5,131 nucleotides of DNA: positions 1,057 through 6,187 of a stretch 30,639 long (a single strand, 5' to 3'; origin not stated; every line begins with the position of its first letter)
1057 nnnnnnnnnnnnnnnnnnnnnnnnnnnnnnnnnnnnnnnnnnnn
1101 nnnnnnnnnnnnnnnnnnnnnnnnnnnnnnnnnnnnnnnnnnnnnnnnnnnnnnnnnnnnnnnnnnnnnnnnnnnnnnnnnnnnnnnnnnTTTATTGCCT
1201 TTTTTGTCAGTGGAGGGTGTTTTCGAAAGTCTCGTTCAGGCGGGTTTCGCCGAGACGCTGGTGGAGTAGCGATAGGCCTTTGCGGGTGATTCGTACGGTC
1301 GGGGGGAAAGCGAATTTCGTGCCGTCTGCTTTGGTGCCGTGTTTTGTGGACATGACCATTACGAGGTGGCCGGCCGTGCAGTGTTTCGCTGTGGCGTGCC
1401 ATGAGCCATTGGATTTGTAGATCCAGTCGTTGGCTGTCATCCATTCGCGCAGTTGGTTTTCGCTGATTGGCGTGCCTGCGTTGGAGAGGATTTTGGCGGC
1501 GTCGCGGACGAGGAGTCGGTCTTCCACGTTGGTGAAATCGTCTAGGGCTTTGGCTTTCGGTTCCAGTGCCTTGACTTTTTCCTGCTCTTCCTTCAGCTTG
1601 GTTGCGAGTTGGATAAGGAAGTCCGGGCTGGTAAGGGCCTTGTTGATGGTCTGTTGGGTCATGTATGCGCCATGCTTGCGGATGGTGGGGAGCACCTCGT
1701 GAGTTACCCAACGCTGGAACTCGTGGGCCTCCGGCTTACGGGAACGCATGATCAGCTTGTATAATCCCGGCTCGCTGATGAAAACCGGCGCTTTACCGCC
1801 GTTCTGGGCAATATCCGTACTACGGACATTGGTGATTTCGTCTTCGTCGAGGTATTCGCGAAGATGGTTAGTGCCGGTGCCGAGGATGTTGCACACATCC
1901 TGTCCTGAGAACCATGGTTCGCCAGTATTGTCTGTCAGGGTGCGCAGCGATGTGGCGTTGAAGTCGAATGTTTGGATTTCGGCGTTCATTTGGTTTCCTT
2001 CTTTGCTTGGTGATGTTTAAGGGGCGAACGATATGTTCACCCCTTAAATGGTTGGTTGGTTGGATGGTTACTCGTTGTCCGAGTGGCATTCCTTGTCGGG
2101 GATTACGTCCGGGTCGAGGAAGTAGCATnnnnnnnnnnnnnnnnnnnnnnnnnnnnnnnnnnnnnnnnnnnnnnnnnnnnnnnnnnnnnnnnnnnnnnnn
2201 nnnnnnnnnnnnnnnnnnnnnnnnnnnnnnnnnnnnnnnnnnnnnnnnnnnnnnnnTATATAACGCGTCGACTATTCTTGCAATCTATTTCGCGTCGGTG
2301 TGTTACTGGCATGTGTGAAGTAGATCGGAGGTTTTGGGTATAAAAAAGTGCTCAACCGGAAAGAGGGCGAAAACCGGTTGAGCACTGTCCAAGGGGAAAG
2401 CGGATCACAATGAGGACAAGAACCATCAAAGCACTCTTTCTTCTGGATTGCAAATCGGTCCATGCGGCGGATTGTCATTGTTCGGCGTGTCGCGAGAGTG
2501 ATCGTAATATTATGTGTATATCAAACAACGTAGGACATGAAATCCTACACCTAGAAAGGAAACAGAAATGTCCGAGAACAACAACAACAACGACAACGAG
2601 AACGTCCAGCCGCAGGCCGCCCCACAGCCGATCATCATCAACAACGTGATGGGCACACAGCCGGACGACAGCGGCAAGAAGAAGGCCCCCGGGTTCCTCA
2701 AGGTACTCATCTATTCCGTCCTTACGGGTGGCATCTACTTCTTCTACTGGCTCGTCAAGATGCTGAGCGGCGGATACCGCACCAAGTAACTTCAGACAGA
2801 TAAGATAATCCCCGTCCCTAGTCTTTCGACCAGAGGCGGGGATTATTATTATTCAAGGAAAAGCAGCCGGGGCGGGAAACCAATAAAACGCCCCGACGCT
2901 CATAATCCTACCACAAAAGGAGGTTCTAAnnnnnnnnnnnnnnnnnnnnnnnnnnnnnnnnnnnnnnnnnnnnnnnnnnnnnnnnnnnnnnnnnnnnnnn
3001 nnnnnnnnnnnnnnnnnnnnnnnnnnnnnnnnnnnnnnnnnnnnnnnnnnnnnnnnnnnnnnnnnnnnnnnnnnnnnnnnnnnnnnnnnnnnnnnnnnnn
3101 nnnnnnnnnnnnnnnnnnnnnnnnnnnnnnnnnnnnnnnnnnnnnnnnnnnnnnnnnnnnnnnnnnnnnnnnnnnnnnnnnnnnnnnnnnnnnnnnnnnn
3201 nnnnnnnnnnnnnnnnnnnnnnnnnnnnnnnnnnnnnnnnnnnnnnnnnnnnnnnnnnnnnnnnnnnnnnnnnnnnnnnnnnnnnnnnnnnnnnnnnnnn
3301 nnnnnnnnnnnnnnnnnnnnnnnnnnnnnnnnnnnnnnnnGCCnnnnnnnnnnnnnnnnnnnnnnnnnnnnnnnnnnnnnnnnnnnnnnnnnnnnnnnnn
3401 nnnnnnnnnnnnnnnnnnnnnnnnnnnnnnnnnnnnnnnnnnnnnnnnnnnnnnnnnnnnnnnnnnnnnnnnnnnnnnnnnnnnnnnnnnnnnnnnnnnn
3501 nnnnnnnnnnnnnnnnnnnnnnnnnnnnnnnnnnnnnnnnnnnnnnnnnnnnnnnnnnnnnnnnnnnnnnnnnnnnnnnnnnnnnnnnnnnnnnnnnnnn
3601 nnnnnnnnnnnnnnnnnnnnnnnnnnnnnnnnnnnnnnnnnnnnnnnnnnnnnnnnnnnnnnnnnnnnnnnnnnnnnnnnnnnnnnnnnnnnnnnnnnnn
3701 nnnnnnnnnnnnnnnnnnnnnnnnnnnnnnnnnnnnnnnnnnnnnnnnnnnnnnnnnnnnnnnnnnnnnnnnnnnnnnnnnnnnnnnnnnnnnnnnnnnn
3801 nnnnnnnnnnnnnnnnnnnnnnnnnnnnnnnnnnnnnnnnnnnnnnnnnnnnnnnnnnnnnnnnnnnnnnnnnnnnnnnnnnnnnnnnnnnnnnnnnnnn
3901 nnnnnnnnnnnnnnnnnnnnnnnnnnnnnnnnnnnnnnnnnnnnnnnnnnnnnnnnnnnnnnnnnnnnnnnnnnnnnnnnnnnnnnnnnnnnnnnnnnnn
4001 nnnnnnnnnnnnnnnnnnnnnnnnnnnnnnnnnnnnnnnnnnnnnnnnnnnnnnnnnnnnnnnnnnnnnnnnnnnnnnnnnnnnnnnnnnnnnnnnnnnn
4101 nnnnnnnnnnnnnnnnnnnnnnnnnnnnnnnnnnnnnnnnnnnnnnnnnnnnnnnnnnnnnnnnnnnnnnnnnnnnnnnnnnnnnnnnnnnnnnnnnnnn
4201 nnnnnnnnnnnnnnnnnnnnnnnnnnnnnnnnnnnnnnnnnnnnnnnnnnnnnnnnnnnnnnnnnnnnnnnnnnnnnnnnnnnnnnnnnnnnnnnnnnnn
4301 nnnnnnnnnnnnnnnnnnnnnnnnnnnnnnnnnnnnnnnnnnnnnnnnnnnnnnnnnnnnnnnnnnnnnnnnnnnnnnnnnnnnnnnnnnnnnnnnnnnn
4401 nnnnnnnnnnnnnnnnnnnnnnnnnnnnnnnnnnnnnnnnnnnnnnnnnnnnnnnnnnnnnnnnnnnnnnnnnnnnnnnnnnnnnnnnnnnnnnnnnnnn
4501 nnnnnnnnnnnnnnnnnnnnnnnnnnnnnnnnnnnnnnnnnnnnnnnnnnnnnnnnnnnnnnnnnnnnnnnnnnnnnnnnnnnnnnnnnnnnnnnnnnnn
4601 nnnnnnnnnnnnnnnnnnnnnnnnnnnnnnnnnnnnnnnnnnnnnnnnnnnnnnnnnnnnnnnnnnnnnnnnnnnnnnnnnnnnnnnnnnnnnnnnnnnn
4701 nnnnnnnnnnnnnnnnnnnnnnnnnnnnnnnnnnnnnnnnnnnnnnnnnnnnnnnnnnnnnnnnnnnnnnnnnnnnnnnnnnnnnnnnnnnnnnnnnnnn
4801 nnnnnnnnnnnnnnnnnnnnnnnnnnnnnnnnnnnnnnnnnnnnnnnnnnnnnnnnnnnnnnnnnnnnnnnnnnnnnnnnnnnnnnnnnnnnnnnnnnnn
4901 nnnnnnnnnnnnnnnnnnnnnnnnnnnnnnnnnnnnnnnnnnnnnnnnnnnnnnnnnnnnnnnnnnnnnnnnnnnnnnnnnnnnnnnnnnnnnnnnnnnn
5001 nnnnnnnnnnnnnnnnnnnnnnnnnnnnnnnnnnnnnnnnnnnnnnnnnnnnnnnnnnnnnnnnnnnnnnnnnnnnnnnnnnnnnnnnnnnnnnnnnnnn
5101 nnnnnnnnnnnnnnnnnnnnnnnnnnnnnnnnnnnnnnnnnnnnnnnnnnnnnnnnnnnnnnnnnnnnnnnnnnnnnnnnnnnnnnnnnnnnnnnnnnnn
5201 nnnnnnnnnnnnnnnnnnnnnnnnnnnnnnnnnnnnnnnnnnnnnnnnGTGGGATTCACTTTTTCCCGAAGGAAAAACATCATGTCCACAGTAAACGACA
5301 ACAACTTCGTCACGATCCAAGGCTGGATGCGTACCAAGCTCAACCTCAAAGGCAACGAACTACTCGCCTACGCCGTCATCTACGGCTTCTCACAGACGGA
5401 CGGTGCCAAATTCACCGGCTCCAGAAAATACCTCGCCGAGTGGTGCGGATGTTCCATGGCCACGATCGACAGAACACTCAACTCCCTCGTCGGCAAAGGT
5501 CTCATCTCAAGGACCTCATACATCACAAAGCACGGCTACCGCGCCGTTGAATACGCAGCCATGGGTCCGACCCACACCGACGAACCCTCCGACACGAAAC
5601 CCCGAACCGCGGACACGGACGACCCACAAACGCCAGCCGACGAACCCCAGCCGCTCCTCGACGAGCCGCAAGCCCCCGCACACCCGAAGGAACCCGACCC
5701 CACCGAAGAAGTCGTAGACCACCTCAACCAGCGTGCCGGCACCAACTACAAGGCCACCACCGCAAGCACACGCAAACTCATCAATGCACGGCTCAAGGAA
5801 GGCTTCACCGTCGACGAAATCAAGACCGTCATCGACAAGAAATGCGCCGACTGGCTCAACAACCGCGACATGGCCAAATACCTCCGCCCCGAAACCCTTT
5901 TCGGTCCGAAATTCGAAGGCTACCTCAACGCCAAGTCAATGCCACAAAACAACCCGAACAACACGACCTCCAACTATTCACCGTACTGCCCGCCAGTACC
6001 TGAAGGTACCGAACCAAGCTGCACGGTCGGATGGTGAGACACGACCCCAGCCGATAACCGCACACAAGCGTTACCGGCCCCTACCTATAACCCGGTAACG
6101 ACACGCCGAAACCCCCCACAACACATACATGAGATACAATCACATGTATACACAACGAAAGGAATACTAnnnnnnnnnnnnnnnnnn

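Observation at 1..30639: Strong keto/amino strand asymmetry that follows the DNA strand, not gene orientation, giving mirror-image codon usage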

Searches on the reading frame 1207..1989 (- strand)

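Call 74: search_protein_families(library=pfam, proteins=[window:1207-1989:-], max_evalue=0.001)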
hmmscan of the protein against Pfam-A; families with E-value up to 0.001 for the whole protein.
window:1207-1989:- (260 aa): 2 families
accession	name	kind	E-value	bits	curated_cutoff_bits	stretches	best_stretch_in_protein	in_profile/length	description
PF02498.22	Bro-N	-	1.2e-24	87.2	25.6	1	15-101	2-96/96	BRO family, N-terminal domain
PF03374.19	ANT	-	1e-22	81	25.3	1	137-247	2-106/108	Phage antirepressor protein KilAC domain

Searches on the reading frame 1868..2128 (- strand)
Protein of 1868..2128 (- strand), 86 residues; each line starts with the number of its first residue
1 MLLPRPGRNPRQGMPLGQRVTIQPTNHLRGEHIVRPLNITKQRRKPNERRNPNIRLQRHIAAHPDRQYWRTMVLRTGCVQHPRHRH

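Call 64: search_protein_families(library=pfam, proteins=[window:1868-2128:-], max_evalue=0.01)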
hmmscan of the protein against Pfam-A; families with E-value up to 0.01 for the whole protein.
window:1868-2128:- (86 aa): 0 families

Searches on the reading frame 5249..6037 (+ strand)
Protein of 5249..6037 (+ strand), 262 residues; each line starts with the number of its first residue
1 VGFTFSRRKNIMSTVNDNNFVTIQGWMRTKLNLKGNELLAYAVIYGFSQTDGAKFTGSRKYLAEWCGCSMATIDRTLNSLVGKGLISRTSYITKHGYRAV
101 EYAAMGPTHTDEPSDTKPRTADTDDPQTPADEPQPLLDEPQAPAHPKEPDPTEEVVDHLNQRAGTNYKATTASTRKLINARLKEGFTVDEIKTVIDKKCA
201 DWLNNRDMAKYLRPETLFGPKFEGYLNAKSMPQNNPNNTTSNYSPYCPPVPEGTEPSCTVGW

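Call 11: search_protein_families(library=pfam, proteins=[window:5249-6037:+], max_evalue=0.01)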
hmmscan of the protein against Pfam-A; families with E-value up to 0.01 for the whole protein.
window:5249-6037:+ (262 aa): 6 families
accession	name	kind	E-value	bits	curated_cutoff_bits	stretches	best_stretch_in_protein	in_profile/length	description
PF09524.15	Phg_2220_C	-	7.9e-30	103.2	27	1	155-227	1-73/73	Conserved phage C-terminus (Phg_2220_C)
PF13730.12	HTH_36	-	5.9e-08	32.8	25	1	31-86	1-55/55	Helix-turn-helix domain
PF25213.1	HVO_A0261_N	-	0.00043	20.6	35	1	58-98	26-62/86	HVO_A0261 N-terminal domain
PF13545.12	HTH_Crp_2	-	0.00055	20.3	27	1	56-92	22-59/70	Crp-like helix-turn-helix domain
PF01978.25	TrmB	-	0.0013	19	25.6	1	60-102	26-67/68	Sugar-specific transcriptional regulator TrmB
PF00325.26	Crp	-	0.0093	16.1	21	0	58-86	4-32/32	Bacterial regulatory proteins, crp family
